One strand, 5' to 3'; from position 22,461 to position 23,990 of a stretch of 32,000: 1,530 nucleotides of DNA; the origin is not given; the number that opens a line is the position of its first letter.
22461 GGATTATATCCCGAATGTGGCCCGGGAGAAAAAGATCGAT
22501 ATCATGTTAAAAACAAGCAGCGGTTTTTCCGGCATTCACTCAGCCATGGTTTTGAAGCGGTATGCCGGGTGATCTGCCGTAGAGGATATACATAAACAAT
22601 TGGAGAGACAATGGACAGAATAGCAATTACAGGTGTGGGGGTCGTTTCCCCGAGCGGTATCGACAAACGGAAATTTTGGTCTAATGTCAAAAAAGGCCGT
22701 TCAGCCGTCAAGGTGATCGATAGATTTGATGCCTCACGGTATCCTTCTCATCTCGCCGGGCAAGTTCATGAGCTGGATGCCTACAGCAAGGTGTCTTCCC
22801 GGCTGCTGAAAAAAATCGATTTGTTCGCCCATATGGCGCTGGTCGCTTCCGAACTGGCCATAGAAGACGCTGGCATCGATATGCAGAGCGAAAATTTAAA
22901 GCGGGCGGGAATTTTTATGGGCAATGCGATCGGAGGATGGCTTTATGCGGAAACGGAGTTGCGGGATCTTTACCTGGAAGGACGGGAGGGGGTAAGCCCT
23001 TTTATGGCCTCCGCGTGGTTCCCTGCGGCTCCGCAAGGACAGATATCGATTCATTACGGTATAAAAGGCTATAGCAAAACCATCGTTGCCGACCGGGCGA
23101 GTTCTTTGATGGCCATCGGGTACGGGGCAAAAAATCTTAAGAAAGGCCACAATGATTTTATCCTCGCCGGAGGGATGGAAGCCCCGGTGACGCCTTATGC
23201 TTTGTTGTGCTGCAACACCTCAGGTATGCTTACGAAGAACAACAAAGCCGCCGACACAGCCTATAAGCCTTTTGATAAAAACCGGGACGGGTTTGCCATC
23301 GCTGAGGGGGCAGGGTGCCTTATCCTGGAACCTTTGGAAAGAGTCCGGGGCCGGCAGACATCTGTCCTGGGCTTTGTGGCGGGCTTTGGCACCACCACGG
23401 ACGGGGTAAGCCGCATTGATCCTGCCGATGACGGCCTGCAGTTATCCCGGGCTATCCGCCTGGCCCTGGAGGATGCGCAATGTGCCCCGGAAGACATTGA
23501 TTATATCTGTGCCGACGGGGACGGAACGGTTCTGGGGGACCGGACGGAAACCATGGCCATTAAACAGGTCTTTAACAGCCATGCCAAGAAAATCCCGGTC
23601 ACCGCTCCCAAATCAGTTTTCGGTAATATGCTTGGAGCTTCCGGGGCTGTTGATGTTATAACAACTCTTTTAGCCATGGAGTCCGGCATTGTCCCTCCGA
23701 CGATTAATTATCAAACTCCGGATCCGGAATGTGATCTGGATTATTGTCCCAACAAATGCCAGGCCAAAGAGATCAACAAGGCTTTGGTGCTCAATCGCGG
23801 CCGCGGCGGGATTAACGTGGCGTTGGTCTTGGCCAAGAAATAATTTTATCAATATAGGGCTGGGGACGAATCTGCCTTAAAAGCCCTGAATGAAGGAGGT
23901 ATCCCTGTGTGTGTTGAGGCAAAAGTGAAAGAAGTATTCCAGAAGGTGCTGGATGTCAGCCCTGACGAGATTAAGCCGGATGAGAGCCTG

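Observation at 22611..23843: KS partner subunit with Cys-to-Arg, His-to-Asp and His-to-Asn substitutions and no CLF-type glutamine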

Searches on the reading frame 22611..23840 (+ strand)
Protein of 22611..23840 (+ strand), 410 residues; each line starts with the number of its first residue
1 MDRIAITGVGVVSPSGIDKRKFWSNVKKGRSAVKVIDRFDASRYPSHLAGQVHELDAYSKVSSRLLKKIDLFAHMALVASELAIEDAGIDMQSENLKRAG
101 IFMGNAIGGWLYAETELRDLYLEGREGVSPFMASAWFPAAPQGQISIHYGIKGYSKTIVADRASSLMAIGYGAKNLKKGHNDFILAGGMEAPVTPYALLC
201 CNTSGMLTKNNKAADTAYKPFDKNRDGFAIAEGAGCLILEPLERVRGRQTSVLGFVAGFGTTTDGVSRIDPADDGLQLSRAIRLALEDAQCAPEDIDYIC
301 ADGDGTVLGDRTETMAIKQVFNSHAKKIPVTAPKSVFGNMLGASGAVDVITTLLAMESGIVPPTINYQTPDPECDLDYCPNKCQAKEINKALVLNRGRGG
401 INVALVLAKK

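Call 5: search_protein_families(library=pfam, proteins=[window:22611-23840:+])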
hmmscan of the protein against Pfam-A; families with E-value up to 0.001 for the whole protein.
window:22611-23840:+ (410 aa): 3 families
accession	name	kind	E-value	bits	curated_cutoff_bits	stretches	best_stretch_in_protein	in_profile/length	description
PF00109.32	ketoacyl-synt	-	1.6e-46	159.4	20.8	1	2-243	2-250/252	Beta-ketoacyl synthase, N-terminal domain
PF02801.28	Ketoacyl-synt_C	-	7.2e-31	107.1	20.8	1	254-367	2-118/119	Beta-ketoacyl synthase, C-terminal domain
PF00108.29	Thiolase_N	-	0.00028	20.8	26.4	0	141-216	62-140/260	Thiolase, N-terminal domain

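Call 9: search_solved_structures(query=window:22611-23840:+, max_evalue=1e-20)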
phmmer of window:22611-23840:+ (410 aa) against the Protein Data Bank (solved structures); distinct sequences matched with E-value up to 1e-20: 108 (the best 60 are shown).
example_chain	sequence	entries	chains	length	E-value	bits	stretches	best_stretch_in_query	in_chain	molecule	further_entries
4ls5_A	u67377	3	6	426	4.4e-93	315.4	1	3-409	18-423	3-oxoacyl-[acyl-carrier-protein] synthase 2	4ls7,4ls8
4ls6_A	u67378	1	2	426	1.5e-92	313.7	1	3-409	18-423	3-oxoacyl-[acyl-carrier-protein] synthase 2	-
3o04_A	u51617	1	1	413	9.4e-88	297.9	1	3-407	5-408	beta-keto-acyl carrier protein synthase II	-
5sxo_A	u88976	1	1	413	9.8e-88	297.9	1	3-407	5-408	3-oxoacyl-[acyl-carrier-protein] synthase 2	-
1j3n_A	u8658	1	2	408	1.5e-82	280.8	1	1-406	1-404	3-oxoacyl-(acyl-carrier protein) synthase II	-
2gqd_A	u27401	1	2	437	3.4e-82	279.6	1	3-409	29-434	3-oxoacyl-[acyl-carrier-protein] synthase 2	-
8cou_A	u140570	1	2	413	5.5e-79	269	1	3-407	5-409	3-oxoacyl-[acyl-carrier-protein] synthase 2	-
4jb6_A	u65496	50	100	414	5.5e-79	269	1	3-407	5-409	3-oxoacyl-[acyl-carrier-protein] synthase 2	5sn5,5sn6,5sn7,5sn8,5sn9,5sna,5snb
7oc0_A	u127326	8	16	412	5.6e-79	269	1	3-407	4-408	3-oxoacyl-[acyl-carrier-protein] synthase 2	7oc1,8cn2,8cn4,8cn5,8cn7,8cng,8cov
8pj0_A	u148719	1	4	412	1.1e-78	268.1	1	3-407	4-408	3-oxoacyl-[acyl-carrier-protein] synthase 2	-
8cn8_A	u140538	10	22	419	1.1e-78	268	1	3-407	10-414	3-oxoacyl-[acyl-carrier-protein] synthase 2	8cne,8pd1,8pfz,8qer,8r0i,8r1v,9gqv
8qm1_A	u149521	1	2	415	2e-78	267.2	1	3-407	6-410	3-oxoacyl-[acyl-carrier-protein] synthase 2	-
4b7v_A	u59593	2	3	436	2.4e-78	267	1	3-407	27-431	3-OXOACYL-[ACYL-CARRIER-PROTEIN] SYNTHASE 2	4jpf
1e5m_A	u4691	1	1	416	5.1e-78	265.9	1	3-408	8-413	BETA KETOACYL ACYL CARRIER PROTEIN SYNTHASE II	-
4qav_A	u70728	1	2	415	1.2e-73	251.5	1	3-407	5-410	3-oxoacyl-[acyl-carrier-protein] synthase 2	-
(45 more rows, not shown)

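Call 10: find_homologous_proteins(query=window:22611-23840:+, max_evalue=1e-10)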
Query window:22611-23840:+ (410 aa): 6142 proteins with E <= 1e-10 among 8000 candidates; the best 120 are listed.
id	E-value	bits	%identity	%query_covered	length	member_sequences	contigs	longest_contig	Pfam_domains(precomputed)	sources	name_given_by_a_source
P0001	9.0e-274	925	100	100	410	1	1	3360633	PF00109.33,PF02801.29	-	-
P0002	1.8e-235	799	86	100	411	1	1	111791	PF00109.33,PF02801.29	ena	-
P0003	2.6e-234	795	85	100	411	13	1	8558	PF00109.33,PF02801.29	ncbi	ncbi:MAG: beta-ketoacyl-[acyl-carrier-protein] synthase family protein [Candidatus Omnitrophota bact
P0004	7.0e-224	761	81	100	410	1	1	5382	PF00109.33,PF02801.29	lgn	-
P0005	7.7e-221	751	80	100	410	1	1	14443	PF00109.33,PF02801.29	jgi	-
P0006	1.4e-218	744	78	100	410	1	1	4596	PF00109.33,PF02801.29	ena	-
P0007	2.2e-218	743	79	100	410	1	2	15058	PF00109.33,PF02801.29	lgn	-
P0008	2.6e-217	739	80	100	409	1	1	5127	PF00109.33,PF02801.29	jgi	jgi:3-oxoacyl-(acyl-carrier-protein) synthase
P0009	2.9e-217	739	78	100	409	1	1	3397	PF00109.33,PF02801.29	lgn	-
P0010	4.5e-217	739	79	100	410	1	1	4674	PF00109.33,PF02801.29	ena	-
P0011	5.2e-216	735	78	100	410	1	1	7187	PF00109.33,PF02801.29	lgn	-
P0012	5.4e-216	735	79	100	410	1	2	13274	PF00109.33,PF02801.29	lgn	-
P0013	6.9e-216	735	79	100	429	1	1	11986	PF00109.33,PF02801.29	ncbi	-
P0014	4.3e-215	732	78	100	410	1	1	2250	PF00109.33,PF02801.29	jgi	jgi:3-oxoacyl-(acyl-carrier-protein) synthase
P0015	7.5e-215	731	77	100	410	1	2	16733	PF00109.33,PF02801.29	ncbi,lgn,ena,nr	ncbi:MAG: beta-ketoacyl-[acyl-carrier-protein] synthase family protein [Candidatus Omnitrophica bact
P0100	4.9e-208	709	77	100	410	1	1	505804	PF00109.33,PF02801.29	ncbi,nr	ncbi:MAG: beta-ketoacyl-[acyl-carrier-protein] synthase family protein [Candidatus Omnitrophica bact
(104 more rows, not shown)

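Call 15: find_encoding_contigs(protein=P0100, flank=10000, max_places=2)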
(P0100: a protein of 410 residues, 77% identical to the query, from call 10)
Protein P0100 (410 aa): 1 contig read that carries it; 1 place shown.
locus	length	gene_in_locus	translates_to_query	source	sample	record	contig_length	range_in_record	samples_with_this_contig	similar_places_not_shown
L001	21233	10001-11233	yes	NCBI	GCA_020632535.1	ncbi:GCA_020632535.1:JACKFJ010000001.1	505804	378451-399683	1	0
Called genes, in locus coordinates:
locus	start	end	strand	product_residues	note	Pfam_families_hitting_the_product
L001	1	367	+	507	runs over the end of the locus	PF00501:AMP-binding, PF13193:AMP-binding_C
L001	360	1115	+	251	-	PF01048:PNP_UDP_1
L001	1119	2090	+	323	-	PF01008:IF-2B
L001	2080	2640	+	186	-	PF01008:IF-2B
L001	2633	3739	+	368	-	PF00596:Aldolase_II, PF02036:SCP2 (faint)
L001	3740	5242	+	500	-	PF00171:Aldedh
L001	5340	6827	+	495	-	PF02310:B12-binding, PF04055:Radical_SAM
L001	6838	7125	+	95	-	-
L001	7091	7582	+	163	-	-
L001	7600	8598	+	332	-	PF02558:ApbA, PF08546:ApbA_C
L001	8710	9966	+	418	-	PF00109:ketoacyl-synt, PF02801:Ketoacyl-synt_C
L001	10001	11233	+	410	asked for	PF00109:ketoacyl-synt, PF02801:Ketoacyl-synt_C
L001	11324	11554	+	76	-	PF00550:PP-binding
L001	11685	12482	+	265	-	PF04199:Cyclase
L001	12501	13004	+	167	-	PF13098:Thioredoxin_2 (faint), PF00462:Glutaredoxin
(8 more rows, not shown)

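Call 16: find_encoding_contigs(protein=P0002, flank=10000, max_places=2)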
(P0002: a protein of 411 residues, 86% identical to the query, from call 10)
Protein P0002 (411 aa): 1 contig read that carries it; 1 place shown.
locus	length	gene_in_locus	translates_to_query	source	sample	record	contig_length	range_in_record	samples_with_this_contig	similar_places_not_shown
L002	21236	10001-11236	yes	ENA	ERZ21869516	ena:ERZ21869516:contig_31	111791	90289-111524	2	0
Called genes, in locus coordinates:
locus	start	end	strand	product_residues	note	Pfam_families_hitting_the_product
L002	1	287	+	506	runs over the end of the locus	PF00501:AMP-binding, PF13193:AMP-binding_C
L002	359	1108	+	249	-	PF01048:PNP_UDP_1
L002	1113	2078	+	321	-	PF01008:IF-2B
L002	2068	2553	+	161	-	PF01008:IF-2B (weak)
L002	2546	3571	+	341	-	PF00596:Aldolase_II, PF02036:SCP2 (weak)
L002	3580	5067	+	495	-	PF00171:Aldedh, PF05893:LuxC (weak)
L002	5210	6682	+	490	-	PF02310:B12-binding, PF04055:Radical_SAM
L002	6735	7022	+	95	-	PF11084:DUF2621 (weak)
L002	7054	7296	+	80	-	-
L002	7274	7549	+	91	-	-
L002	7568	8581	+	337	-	PF02558:ApbA, PF08546:ApbA_C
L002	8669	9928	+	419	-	PF00109:ketoacyl-synt, PF02801:Ketoacyl-synt_C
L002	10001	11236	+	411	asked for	PF00109:ketoacyl-synt, PF02801:Ketoacyl-synt_C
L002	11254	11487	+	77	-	PF00550:PP-binding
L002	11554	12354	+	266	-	PF04199:Cyclase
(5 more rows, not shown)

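Call 22: search_dna_similar(query=window:22611-23840:+, collection=plasmids, mode=protein, max_rows=40, max_evalue=1e-20)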
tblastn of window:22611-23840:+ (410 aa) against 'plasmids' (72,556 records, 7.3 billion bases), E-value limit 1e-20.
Records with a match: 1111; places in all: 2987; records where one place covers at least 80% of the query: 1101.
Best place of each record, by identity: <60% 1111.
By first word of the organism name: Streptomyces 215; Ralstonia 118; Rhizobium 104; Bacillus 95; Sinorhizobium 80; Burkholderia 51; Pantoea 50; Escherichia 24; Serratia 23; Priestia 20; and 119 more.
By predicted mobility (MOB-suite, as given by PLSDB): non-mobilizable 628; conjugative 250; mobilizable 233.
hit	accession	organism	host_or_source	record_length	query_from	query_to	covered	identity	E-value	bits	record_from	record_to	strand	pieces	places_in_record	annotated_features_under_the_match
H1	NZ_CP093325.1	Bacillus sp. N5-665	whole organism,peat soil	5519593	3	407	99%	39.8%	2e-86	294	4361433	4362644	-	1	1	none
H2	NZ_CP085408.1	Bacillus bombysepticus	single cell,soil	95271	1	407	99%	39.4%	7e-96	321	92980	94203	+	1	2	beta-ketoacyl-[acyl-carrier-protein] synthase family protein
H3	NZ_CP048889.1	Priestia megaterium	culture,agricultural soil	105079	3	409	99%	39.3%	4e-82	281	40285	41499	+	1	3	fabF: beta-ketoacyl-ACP synthase II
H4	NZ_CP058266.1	Priestia megaterium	cell culture,potash salt dump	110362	3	409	99%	39.3%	5e-82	281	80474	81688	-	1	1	fabF: beta-ketoacyl-ACP synthase II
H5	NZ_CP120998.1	Streptomyces sp. Mut1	-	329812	4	407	99%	39.1%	2e-78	271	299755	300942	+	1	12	ketosynthase chain-length factor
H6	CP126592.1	Bacillus bombysepticus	bacterial isolate,warm, humid forested ...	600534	1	409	100%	38.4%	2e-84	288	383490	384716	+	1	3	fabF: beta-ketoacyl-ACP synthase II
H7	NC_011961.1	Thermomicrobium roseum DSM 5159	-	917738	3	407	99%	38.8%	5e-85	290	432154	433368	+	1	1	fabF: beta-ketoacyl-ACP synthase II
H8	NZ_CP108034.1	Streptomyces sp. NBC_00304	-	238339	4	407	99%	38.8%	1e-77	269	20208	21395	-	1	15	ketosynthase chain-length factor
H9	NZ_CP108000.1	Streptomyces sp. NBC_00342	-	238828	4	407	99%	38.8%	1e-77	269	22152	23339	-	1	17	ketosynthase chain-length factor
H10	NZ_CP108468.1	Streptomyces sp. NBC_01259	-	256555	4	407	99%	38.8%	1e-77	268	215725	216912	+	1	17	ketosynthase chain-length factor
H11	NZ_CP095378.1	Bacillus cereus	cell cuture,Pond silt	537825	1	409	100%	38.1%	4e-84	287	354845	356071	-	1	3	fabF: beta-ketoacyl-ACP synthase II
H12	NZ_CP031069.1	Bacillus sp. JAS24-2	cell culture,soil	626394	1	409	100%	38.1%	2e-82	282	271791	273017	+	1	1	fabF: beta-ketoacyl-ACP synthase II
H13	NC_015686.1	Clostridium acetobutylicum DSM 1731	-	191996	1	409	100%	38.1%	9e-80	275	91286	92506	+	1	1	fabF: beta-ketoacyl-ACP synthase II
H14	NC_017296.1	Clostridium acetobutylicum EA 2018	-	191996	1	409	100%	38.1%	9e-80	275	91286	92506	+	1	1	fabF: beta-ketoacyl-ACP synthase II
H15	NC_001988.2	Clostridium acetobutylicum ATCC 824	-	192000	1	409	100%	38.1%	9e-80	275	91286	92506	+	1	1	fabF: beta-ketoacyl-ACP synthase II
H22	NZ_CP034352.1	Streptomyces sp. W1SF4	-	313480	3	407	99%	37.7%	2e-74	259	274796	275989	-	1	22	ketosynthase chain-length factor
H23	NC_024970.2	Streptomyces lavendulae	-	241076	3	407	99%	37.4%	1e-73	257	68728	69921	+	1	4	ketosynthase chain-length factor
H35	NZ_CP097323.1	Streptomyces sp. RerS4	root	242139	6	407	98%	37.2%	2e-72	253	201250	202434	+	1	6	ketosynthase chain-length factor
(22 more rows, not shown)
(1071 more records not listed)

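Call 24: search_protein_representatives(protein=window:22611-23840:+)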
Query: 410 residues. Proteins with E-value up to 0.001 (for the whole library): 70591; up to 1e-10: 46619; up to 1e-30: 8367. The best 150 are listed.
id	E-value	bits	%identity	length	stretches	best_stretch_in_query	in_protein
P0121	6.2e-159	545.5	58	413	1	3-409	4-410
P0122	2.0e-137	474.7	28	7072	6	49-383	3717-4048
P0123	5.9e-135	466.5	31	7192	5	4-376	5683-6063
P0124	2.8e-132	457.7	30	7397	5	77-375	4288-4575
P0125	2.5e-131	454.6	34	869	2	2-407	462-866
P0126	1.2e-128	445.8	79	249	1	1-248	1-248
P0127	2.8e-128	444.6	27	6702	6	4-381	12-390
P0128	1.2e-126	439.2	30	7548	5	47-376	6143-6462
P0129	8.6e-126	436.4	29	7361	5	37-373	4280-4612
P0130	3.9e-124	430.9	31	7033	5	75-376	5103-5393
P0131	1.6e-123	428.9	27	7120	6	3-380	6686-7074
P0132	4.4e-122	424.2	30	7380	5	60-375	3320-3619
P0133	1.5e-120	419.1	29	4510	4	3-408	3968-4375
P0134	4.4e-119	414.3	30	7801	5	80-375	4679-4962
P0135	2.2e-116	405.4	29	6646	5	4-384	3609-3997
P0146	2.6e-108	378.8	44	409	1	3-409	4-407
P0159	7.6e-105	367.4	44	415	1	3-409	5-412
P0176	1.6e-102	359.8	45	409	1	3-409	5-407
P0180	4.8e-102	358.2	42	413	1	3-406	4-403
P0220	9.2e-96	337.5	40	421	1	1-407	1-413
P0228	1.3e-94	333.7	41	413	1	3-406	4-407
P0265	4.8e-91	322.0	41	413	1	3-409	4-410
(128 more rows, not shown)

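Call 25: get_annotated_region(hit=H5, flank=6000)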
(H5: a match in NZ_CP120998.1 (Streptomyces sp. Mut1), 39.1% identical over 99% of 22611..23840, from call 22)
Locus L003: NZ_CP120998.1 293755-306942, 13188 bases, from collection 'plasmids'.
description: Streptomyces sp. Mut1 plasmid unnamed1
organism: Streptomyces sp. Mut1 (NCBI taxid 3033811)
taxonomy: Bacteria; Actinomycetota; Actinomycetes; Kitasatosporales; Streptomycetaceae; Streptomyces; Streptomyces sp. Mut1
host: -; source: -; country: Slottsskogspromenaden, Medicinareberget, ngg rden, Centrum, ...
typing (MOB-suite, as given by PLSDB): non-mobilizable; replicon rep_cluster_1910
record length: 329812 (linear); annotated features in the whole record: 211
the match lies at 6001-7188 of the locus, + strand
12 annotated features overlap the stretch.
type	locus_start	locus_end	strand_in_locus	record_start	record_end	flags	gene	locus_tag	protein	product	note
CDS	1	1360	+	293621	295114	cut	-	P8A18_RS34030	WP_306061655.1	FAD-dependent monooxygenase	-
CDS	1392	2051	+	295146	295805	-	-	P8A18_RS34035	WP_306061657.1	antibiotic biosynthesis monooxygenase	-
CDS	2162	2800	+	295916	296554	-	-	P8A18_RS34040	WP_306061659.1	antibiotic biosynthesis monooxygenase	-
CDS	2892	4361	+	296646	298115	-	-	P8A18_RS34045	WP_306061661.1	FAD-dependent monooxygenase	-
CDS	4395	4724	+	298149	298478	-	-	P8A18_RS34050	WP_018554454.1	TcmI family type II polyketide cyclase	-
CDS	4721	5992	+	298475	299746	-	-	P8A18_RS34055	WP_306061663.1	beta-ketoacyl-[acyl-carrier-protein] synthase family protein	GO:0006633 - fatty acid biosynthetic process [Evidence IEA]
CDS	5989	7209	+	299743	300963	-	-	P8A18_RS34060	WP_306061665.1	ketosynthase chain-length factor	-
CDS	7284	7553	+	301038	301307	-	-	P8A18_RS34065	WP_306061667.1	acyl carrier protein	-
CDS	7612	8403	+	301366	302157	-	fabG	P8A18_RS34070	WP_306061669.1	3-oxoacyl-ACP reductase FabG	-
CDS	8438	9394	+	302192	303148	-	-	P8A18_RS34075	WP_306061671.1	aromatase/cyclase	-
CDS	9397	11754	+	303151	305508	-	-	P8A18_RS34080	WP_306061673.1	SDR family oxidoreductase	-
CDS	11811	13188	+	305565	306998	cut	-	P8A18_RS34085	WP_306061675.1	MFS transporter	GO:0055085 - transmembrane transport [Evidence IEA]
